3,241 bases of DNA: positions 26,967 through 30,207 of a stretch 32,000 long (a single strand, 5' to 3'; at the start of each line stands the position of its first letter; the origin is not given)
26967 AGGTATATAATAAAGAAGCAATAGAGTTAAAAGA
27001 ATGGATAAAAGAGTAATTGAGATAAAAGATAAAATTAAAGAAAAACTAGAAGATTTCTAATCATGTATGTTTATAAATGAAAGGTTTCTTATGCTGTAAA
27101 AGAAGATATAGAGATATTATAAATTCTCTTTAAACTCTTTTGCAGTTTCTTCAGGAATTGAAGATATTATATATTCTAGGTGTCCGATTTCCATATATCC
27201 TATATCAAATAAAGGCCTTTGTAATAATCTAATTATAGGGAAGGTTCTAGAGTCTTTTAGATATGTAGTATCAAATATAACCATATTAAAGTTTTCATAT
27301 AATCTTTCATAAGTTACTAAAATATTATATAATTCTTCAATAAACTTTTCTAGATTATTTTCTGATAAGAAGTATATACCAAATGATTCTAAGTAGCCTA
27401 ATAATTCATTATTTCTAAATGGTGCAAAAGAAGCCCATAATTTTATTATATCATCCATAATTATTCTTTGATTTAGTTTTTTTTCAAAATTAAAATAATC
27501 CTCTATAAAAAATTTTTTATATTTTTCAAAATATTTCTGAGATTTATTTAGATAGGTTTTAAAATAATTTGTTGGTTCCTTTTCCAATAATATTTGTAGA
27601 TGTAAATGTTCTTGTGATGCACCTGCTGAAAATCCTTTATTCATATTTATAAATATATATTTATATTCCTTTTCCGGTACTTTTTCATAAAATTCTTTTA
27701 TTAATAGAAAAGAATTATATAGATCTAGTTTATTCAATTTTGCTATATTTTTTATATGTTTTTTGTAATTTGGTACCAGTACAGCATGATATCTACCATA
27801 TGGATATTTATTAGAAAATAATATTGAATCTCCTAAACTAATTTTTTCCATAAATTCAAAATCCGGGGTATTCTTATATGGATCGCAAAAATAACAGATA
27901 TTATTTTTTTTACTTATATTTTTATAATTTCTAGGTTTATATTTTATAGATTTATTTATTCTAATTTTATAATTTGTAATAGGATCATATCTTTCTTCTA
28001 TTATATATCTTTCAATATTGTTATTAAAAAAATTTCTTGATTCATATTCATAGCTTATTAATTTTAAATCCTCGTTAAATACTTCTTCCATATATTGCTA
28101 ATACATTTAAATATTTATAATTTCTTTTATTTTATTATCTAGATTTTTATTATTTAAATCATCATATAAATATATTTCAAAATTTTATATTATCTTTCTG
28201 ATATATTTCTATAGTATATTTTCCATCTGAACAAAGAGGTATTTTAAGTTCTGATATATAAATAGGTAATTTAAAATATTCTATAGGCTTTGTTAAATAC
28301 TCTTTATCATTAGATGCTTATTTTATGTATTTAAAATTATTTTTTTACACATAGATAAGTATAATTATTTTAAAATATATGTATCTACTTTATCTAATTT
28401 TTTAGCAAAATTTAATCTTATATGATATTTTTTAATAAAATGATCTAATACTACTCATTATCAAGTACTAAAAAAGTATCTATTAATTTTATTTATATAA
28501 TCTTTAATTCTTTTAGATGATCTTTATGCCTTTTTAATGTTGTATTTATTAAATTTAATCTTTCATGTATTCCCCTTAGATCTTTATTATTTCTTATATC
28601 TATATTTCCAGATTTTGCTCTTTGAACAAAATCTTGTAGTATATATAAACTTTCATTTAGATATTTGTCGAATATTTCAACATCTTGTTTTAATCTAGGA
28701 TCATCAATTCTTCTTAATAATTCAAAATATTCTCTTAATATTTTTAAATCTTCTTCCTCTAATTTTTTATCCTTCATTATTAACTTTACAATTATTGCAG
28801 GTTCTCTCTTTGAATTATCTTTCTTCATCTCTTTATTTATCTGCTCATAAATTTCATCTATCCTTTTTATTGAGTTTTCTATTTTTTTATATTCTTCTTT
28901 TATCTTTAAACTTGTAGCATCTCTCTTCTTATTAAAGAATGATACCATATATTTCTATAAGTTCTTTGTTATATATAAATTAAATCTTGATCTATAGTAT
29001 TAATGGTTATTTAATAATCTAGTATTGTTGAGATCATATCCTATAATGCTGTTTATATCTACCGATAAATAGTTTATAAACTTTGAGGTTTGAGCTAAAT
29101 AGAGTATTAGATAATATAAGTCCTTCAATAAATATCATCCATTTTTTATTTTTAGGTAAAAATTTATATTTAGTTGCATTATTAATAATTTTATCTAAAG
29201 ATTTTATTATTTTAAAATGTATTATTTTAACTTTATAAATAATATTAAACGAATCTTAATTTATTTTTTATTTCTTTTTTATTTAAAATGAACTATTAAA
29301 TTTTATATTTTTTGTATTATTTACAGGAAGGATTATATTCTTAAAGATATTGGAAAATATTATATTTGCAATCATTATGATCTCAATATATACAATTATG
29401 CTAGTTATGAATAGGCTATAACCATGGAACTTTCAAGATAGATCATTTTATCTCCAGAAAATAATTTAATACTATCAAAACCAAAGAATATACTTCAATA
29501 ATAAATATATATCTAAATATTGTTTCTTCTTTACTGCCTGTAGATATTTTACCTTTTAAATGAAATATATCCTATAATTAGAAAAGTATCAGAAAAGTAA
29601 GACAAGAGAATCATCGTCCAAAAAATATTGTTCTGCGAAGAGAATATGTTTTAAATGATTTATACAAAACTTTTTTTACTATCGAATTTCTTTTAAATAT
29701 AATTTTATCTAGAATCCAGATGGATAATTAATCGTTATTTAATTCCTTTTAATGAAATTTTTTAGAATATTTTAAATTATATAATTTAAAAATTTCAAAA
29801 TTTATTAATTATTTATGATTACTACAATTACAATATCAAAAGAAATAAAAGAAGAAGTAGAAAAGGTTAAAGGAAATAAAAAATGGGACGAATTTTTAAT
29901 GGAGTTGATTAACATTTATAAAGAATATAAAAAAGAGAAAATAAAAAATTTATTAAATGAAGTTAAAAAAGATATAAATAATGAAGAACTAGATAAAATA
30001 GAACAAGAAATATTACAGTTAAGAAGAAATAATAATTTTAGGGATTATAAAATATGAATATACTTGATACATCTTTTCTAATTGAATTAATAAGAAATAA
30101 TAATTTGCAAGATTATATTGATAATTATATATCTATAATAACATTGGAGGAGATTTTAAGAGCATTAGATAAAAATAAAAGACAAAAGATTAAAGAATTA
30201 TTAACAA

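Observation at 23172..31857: Loosely packed accessory island of NTPase-nuclease fusions, a toxin-antitoxin pair and a HIT-like enzyme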

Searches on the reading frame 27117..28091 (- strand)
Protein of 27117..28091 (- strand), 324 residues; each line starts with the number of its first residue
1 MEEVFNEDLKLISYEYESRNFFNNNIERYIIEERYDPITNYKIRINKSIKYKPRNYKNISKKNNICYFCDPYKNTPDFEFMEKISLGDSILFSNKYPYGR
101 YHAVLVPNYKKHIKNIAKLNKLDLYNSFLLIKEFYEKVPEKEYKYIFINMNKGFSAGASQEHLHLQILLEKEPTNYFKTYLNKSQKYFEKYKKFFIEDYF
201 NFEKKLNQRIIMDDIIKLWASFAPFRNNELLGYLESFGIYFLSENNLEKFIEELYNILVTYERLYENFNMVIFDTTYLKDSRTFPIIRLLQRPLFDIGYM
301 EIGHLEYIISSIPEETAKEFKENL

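Call 6: search_protein_families(library=pfam, proteins=[window:27117-28091:-], max_evalue=0.01)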
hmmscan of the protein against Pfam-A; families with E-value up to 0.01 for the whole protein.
window:27117-28091:- (324 aa): 5 families
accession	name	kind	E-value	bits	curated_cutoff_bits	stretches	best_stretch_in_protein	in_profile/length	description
PF11969.13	DcpS_C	-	5e-05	24.2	24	1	83-171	20-103/114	Scavenger mRNA decapping enzyme C-term binding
PF19327.4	Ap4A_phos_N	-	0.0022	18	23.1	1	40-168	44-158/177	Ap4A phosphorylase N-terminal domain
PF01230.28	HIT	-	0.0025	18.8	21.5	1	88-168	14-93/98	HIT domain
PF16285.10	DUF4931_N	-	0.0029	18.2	24.1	1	56-168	10-119/124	Domain of unknown function (DUF4931) N-terminal domain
PF01087.27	GalP_UDP_transf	-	0.0047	17.8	22.1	1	84-170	97-180/184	Galactose-1-phosphate uridyl transferase, N-terminal domain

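Call 7: search_protein_families(library=padloc, proteins=[window:27117-28091:-], max_evalue=0.01)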
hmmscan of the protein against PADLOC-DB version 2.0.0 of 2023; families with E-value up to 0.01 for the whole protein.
window:27117-28091:- (324 aa): 1 family
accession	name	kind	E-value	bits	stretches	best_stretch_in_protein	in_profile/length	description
PDLC00441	ThsC2|ThsC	-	0.0065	14.3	0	62-167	10-112/148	HIT family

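Call 10: find_encoding_contigs(protein=window:27117-28091:-, flank=10000, max_places=6)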
Protein window:27117-28091:- (324 aa): 1 contig read that carries it; 1 place shown.
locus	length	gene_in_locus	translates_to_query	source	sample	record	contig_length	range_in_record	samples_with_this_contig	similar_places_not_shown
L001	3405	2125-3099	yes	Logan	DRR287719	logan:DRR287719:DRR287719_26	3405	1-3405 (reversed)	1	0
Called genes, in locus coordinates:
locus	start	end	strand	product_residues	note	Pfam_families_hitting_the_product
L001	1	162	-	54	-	?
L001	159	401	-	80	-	PF02697:VAPB_antitox (weak)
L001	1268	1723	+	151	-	-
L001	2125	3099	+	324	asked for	-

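Call 28: search_solved_structures(query=window:27117-28091:-, max_evalue=1, show_alignments=2)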
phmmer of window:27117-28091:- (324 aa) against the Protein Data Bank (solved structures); distinct sequences matched with E-value up to 1: 7.
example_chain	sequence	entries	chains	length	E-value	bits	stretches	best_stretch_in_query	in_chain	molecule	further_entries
4i5t_A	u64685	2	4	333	0.00092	22.1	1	39-181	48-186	5',5'''-P-1,P-4-tetraphosphate phosphorylase 2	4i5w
1z84_A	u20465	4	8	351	0.0068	19.3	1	117-194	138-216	galactose-1-phosphate uridyl transferase-like protein | putative galactose-1-phosphate uridyl transferase | Probable galactose-1-phosphate uridyl transferase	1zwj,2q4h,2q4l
4egu_A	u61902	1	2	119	0.11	15.3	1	83-176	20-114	histidine triad (HIT) protein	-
2h39_A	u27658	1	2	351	0.16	14.8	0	117-194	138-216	Probable galactose-1-phosphate uridyl transferase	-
11cg_A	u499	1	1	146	0.24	14.2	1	57-111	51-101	CHAP domain of lysin L2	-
1hxp_A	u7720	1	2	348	0.53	13.1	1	130-224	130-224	HEXOSE-1-PHOSPHATE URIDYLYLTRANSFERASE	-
1hxq_A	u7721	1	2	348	0.53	13.1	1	130-224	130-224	HEXOSE-1-PHOSPHATE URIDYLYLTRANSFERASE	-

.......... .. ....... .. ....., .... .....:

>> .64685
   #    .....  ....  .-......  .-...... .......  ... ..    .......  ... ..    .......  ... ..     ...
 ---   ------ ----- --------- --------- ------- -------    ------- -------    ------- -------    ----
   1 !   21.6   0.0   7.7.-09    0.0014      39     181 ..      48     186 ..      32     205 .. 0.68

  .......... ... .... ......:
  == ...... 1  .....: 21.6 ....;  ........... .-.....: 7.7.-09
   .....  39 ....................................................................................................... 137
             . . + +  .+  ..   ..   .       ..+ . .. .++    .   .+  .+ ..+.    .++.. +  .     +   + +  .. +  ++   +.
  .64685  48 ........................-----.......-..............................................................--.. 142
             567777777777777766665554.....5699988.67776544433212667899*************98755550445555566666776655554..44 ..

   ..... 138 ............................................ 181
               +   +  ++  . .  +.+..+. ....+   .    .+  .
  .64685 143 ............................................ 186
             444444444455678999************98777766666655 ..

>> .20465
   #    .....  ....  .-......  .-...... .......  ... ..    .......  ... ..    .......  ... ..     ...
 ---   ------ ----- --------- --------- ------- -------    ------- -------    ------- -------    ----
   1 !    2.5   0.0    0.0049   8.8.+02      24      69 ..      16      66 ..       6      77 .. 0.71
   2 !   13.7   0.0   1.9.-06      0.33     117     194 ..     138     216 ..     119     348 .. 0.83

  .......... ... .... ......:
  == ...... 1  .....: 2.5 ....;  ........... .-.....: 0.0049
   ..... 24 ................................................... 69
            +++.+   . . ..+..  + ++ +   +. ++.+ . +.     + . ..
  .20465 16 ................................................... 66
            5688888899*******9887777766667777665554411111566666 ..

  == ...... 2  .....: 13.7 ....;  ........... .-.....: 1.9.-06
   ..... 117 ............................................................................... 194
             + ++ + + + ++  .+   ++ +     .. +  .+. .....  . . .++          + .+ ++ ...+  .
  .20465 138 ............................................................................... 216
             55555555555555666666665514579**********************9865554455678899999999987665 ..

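Call 32: search_protein_families(library=ncbifam, proteins=[window:27117-28091:-], max_evalue=0.01)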
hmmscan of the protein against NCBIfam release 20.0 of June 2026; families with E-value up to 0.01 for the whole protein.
window:27117-28091:- (324 aa): 2 families
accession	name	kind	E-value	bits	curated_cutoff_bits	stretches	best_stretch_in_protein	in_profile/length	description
NF008724.0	PRK11720.1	equivalog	1e-09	38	448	1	110-266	113-271/348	UDP-glucose--hexose-1-phosphate uridylyltransferase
TIGR00209.1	galT_1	equivalog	6.5e-08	31.9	102.1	1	109-214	113-217/349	galactose-1-phosphate uridylyltransferase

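Call 38: find_related_loci(query=window:27117-28091:-, collection=metagenome_contigs, flank=8000)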
Query window:27117-28091:- (324 aa) in metagenome_contigs; peptide patterns used: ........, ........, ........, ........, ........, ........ (x = any residue, [..] = any of these).
326 stretches matched a pattern; 61 encode a relative of the query (tblastn E <= 1e-3); 61 distinct loci.
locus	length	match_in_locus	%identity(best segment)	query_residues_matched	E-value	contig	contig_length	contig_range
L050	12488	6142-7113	75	1-324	3e-168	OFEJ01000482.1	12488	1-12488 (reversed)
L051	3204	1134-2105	76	1-324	9e-177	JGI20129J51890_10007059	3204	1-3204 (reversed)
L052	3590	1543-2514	76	1-324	6e-175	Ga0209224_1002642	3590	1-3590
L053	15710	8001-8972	76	1-324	3e-167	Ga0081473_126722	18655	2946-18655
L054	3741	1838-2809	76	1-324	5e-174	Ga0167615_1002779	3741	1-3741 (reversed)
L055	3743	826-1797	76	1-324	3e-174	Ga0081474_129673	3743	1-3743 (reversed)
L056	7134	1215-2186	75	1-324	1e-167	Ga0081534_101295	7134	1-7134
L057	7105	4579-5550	75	1-324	6e-167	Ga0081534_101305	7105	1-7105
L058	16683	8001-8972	75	1-324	1e-166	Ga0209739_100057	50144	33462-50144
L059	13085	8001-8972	75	1-324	1e-166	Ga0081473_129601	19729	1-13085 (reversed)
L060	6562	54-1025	75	1-324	4e-167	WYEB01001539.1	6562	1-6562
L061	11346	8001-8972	75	1-324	2e-166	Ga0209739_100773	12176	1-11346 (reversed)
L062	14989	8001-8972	75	1-324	3e-166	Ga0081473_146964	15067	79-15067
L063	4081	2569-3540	75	1-324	2e-171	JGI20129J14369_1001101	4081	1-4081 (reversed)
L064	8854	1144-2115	75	1-324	5e-166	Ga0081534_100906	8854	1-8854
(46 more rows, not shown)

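Call 41: find_homologous_proteins(query=window:27117-28091:-, max_evalue=0.001)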
Query window:27117-28091:- (324 aa): 10 proteins with E <= 0.001 among 1285 candidates.
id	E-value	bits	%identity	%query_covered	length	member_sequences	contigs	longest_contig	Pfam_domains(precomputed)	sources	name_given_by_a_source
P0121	3.7e-208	709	100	100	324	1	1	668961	-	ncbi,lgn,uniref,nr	ncbi:galactose-1-phosphate uridylyltransferase-like protein [Nanobdella aerobiophila]|uniref:Galacto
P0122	5.7e-161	554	75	100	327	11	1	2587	-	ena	-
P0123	2.4e-160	551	75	100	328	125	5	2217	-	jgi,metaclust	metaclust:\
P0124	2.5e-159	548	77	100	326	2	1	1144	-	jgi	jgi:galactose-1-phosphate uridylyltransferase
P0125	3.9e-159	547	74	100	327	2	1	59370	-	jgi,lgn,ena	-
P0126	8.1e-144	497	70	100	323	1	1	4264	-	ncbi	ncbi:MAG: hypothetical protein ACP5G1_03235, partial [Nanopusillaceae archaeon]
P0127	7.0e-111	389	59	100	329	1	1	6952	PF16285.11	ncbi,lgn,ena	-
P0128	1.4e-88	316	51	98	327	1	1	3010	PF11969.14,PF01230.30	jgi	-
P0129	2.9e-80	288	49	93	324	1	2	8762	PF19327.5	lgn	-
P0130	5.9e-80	287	48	99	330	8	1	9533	PF11969.14,PF01230.30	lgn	-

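Call 56: predict_structure(alignment_id=A2)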
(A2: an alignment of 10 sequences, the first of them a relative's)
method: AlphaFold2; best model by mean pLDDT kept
length: 324 residues; sequences in the alignment: 10
mean_pLDDT: 67.7   pTM: 0.72
mean pLDDT of the five models: 67.7, 59.9, 55.6, 53.1, 45.4
residues with pLDDT >= 90: 58; 70-90: 96; 50-70: 99; < 50: 71
segments of 3 or more residues with pLDDT < 50: 36-57, 175-177, 183-194, 222-226, 279-281, 295-314
pLDDT, mean of each block of 10 residues (from residue 1): 57 59 57 49 41 45 71 91 95 82 91 91 93 90 83 63 85 56 46 51 66 78 53 63 68 91 82 63 68 50 32 54 74
secondary structure, 60 per line:
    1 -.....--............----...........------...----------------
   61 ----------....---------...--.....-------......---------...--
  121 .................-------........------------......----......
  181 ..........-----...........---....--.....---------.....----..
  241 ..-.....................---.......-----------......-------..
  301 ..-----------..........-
elements in order: E2-6 E9-20 E25-35 E42-44 H71-74 E84-86 E89-93 E101-106 H121-137 E145-152 E165-170 H175-190 H196-206 E210-213 E216-220 E230-234 H239-242 H244-264 E268-274 E286-291 H299-302 H314-323

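Call 60: fold_search(model_id=the predicted structure, library=pdb)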
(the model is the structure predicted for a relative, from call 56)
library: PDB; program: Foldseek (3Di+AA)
matches with E <= 10: 462; with E <= 0.001: 27
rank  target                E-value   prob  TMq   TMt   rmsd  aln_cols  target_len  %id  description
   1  1z84_B                1.5e-11  1.00  0.64  0.67   5.2       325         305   19  X-ray structure of galt-like protein from arabidopsis thaliana at5g18200 (released 2005-04-19)
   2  1z84_A                3.2e-11  1.00  0.64  0.66   5.4       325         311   20  X-ray structure of galt-like protein from arabidopsis thaliana at5g18200 (released 2005-04-19)
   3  1zwj_B                7.8e-11  1.00  0.63  0.68   5.5       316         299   21  X-ray structure of galt-like protein from arabidopsis thaliana AT5G18200 (released 2005-06-14)
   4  6k5z_B                1.2e-10  1.00  0.59  0.61   9.2       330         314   18  Structure of uridylyltransferase (released 2019-12-18)
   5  2h39_A                1.4e-10  1.00  0.65  0.68   5.4       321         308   19  Crystal Structure of an ADP-Glucose Phosphorylase from Arabidopsis thaliana with bound ADP-Glucose (released 2006-06-13)
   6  2h39_B                1.8e-10  1.00  0.65  0.67   5.3       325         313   18  Crystal Structure of an ADP-Glucose Phosphorylase from Arabidopsis thaliana with bound ADP-Glucose (released 2006-06-13)
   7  1zwj_A                2.2e-10  1.00  0.64  0.68   6.1       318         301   20  X-ray structure of galt-like protein from arabidopsis thaliana AT5G18200 (released 2005-06-14)
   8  6k9z_A                2.7e-10  1.00  0.58  0.60   9.7       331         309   17  STRUCTURE OF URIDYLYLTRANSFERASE MUTANT (released 2019-12-18)
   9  6k5z_A                1.0e-09  1.00  0.59  0.61  10.0       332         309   17  Structure of uridylyltransferase (released 2019-12-18)
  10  6k9z_B                1.2e-09  1.00  0.57  0.61   5.5       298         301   16  STRUCTURE OF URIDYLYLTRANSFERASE MUTANT (released 2019-12-18)
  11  1hxp_A                1.2e-09  1.00  0.60  0.58   7.1       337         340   17  NUCLEOTIDE TRANSFERASE (released 1996-11-08)
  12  5in3_B                1.7e-09  1.00  0.63  0.62   6.2       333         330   13  Crystal structure of glucose-1-phosphate bound nucleotidylated human galactose-1-phosphate uridylyltransferase (released 2016-03-30)
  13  5in3_A                3.2e-09  1.00  0.62  0.62   6.5       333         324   13  Crystal structure of glucose-1-phosphate bound nucleotidylated human galactose-1-phosphate uridylyltransferase (released 2016-03-30)
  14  1gup_A                3.4e-09  1.00  0.61  0.58   6.7       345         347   17  STRUCTURE OF NUCLEOTIDYLTRANSFERASE COMPLEXED WITH UDP-GALACTOSE (released 1997-11-12)
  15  6gqd                  4.5e-09  1.00  0.61  0.58   6.6       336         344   13  Structure of human galactose-1-phosphate uridylyltransferase (GALT), with crystallization epitope mutations A21Y:A22T:T2 (released 2018-07-18)
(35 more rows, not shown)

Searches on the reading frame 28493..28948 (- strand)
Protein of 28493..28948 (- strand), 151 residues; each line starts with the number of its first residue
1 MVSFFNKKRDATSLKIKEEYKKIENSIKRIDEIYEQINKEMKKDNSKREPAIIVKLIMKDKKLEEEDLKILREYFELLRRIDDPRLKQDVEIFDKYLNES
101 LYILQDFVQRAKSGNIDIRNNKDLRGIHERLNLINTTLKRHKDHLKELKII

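Call 6: search_protein_families(library=pfam, proteins=[window:28493-28948:-], max_evalue=0.01)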
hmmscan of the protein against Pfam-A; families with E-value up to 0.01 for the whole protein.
window:28493-28948:- (151 aa): 1 family
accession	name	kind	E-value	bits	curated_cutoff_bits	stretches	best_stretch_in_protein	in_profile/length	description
PF12128.14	DUF3584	-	0.0082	14.1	31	1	3-147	896-1035/1191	Protein of unknown function (DUF3584)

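Call 7: search_protein_families(library=padloc, proteins=[window:28493-28948:-], max_evalue=0.01)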
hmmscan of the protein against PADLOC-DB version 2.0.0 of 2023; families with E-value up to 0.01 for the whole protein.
window:28493-28948:- (151 aa): 1 family
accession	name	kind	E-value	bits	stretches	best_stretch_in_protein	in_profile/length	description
PDLC03831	BovA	-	0.0043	13.7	1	12-102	209-297/720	-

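Call 32: search_protein_families(library=ncbifam, proteins=[window:28493-28948:-], max_evalue=0.01)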
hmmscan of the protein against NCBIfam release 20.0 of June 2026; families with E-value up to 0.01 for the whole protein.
window:28493-28948:- (151 aa): 0 families

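Call 45: find_homologous_proteins(query=window:28493-28948:-, max_evalue=0.01)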
Query window:28493-28948:- (151 aa): 1 proteins with E <= 0.01 among 151 candidates.
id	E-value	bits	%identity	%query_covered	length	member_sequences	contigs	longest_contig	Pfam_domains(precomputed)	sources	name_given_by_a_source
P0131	1.6e-85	302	100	100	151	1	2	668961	-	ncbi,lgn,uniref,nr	ncbi:hypothetical protein MJ1_0175 [Nanobdella aerobiophila]|uniref:Uncharacterized protein n=1 Tax=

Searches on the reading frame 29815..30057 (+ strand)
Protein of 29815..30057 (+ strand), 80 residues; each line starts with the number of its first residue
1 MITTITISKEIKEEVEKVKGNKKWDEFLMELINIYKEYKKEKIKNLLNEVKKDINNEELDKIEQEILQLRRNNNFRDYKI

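Call 6: search_protein_families(library=pfam, proteins=[window:29815-30057:+], max_evalue=0.01)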
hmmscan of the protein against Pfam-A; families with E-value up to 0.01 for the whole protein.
window:29815-30057:+ (80 aa): 2 families
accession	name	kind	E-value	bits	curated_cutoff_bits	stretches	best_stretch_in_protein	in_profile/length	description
PF02697.20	VAPB_antitox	-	4.5e-06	27.8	27.9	1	4-72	2-67/69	Putative antitoxin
PF24434.1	DUF7557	-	0.0034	17.2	25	0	3-36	2-36/45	Family of unknown function (DUF7557)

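Call 7: search_protein_families(library=padloc, proteins=[window:29815-30057:+], max_evalue=0.01)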
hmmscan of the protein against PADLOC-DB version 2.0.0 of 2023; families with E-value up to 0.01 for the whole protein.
window:29815-30057:+ (80 aa): 1 family
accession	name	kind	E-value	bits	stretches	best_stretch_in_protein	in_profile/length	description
PDLC04409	PDC-M09B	-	0.0066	13.1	1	9-67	173-232/480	-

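Call 32: search_protein_families(library=ncbifam, proteins=[window:29815-30057:+], max_evalue=0.01)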
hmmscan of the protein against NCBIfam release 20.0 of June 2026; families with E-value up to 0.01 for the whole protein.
window:29815-30057:+ (80 aa): 2 families
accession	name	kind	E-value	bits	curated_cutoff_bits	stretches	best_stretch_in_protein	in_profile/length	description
NF010250.0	PRK13696.1-2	equivalog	0.00067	19.7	118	1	1-66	1-62/75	hypothetical protein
NF002925.0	PRK03564.1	equivalog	0.0077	15.9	426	1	14-68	93-146/309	formate dehydrogenase accessory protein FdhE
